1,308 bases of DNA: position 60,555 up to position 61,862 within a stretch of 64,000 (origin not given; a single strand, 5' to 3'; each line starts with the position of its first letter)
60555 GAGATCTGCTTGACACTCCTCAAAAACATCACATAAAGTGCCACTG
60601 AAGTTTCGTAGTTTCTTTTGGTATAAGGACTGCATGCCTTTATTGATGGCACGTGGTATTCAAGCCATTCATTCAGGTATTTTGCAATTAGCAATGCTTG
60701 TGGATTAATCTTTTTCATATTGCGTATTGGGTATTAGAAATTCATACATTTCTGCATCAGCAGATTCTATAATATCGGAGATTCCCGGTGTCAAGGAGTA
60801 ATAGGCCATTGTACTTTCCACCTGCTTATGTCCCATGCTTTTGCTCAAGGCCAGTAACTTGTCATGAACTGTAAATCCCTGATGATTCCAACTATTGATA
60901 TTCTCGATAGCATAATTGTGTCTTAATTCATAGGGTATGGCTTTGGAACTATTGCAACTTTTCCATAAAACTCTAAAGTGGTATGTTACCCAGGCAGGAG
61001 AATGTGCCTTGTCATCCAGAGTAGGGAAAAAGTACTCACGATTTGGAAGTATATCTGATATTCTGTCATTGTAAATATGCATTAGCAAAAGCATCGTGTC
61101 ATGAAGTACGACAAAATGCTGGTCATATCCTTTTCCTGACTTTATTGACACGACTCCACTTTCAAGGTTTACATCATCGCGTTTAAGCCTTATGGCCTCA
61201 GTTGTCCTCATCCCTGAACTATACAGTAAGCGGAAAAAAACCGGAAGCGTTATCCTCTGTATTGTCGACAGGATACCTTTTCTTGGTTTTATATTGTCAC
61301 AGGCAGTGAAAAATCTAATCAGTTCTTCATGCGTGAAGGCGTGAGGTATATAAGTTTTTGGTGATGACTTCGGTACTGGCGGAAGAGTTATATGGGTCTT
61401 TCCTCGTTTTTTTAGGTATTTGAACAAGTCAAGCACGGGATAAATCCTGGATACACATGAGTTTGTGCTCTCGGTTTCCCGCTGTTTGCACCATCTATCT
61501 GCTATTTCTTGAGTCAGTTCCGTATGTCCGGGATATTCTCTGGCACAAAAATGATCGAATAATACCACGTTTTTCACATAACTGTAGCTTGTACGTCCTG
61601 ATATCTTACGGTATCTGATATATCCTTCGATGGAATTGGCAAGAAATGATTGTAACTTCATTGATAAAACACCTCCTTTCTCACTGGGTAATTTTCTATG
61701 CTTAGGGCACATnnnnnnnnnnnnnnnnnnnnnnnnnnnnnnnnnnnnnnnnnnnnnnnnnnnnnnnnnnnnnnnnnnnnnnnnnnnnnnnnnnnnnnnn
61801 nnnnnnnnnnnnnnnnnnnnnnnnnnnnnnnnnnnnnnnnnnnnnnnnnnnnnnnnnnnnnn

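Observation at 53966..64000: Large N6-methylase/SNF2-helicase gene split by a 6-kb insertion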

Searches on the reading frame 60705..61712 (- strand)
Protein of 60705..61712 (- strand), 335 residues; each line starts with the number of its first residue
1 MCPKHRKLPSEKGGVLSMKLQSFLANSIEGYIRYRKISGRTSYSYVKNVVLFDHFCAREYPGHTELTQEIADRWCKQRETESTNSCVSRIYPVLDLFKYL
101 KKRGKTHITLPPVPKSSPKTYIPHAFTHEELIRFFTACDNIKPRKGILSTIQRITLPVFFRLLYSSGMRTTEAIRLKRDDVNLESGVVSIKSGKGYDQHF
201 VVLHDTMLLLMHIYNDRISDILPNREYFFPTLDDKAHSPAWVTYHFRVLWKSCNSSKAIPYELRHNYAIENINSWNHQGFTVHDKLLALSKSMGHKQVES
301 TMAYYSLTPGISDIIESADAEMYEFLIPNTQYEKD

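Call 6: search_protein_families(library=pfam, proteins=[window:60705-61712:-], max_evalue=0.01)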
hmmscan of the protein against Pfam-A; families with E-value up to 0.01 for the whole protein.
window:60705-61712:- (335 aa): 1 family
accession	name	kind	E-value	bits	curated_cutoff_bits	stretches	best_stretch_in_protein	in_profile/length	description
PF00589.27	Phage_integrase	-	3.8e-15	56.5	27.1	1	127-307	4-168/172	Phage integrase family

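Call 23: search_protein_families(library=padloc, proteins=[window:60705-61712:-], max_evalue=0.01)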
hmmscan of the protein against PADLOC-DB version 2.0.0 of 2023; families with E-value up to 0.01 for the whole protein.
window:60705-61712:- (335 aa): 0 families

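Call 24: search_protein_families(library=ncbifam, proteins=[window:60705-61712:-], max_evalue=0.01)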
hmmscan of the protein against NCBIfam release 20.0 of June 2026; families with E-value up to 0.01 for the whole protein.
window:60705-61712:- (335 aa): 8 families
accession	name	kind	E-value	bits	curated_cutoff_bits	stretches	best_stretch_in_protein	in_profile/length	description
NF040815.2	recomb_XerA_Arch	equivalog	1.7e-19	70.4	220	1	31-307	6-254/263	site-specific tyrosine recombinase/integron integrase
TIGR02224.1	recomb_XerC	equivalog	2.3e-17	63.3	335.15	1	34-307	10-277/295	tyrosine recombinase XerC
TIGR02225.1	recomb_XerD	equivalog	3.3e-16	59.5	329.6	1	35-270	11-245/290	site-specific tyrosine recombinase XerD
NF001399.0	PRK00283.1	subfamily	1.9e-14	53.6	279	1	33-273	18-257/300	tyrosine recombinase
TIGR02249.1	integrase_gron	subfamily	4.2e-11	42.8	265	1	26-207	3-169/315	integron integrase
NF002331.0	PRK01287.1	subfamily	5.2e-08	32.2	371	1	82-240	96-251/365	site-specific tyrosine recombinase XerC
NF011946.0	PRK15417.1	equivalog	3.4e-07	29.8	435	1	28-206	20-183/337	integron integrase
NF003462.0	PRK05084.1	equivalog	0.0015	17.4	267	1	162-306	203-343/360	tyrosine recombinase XerS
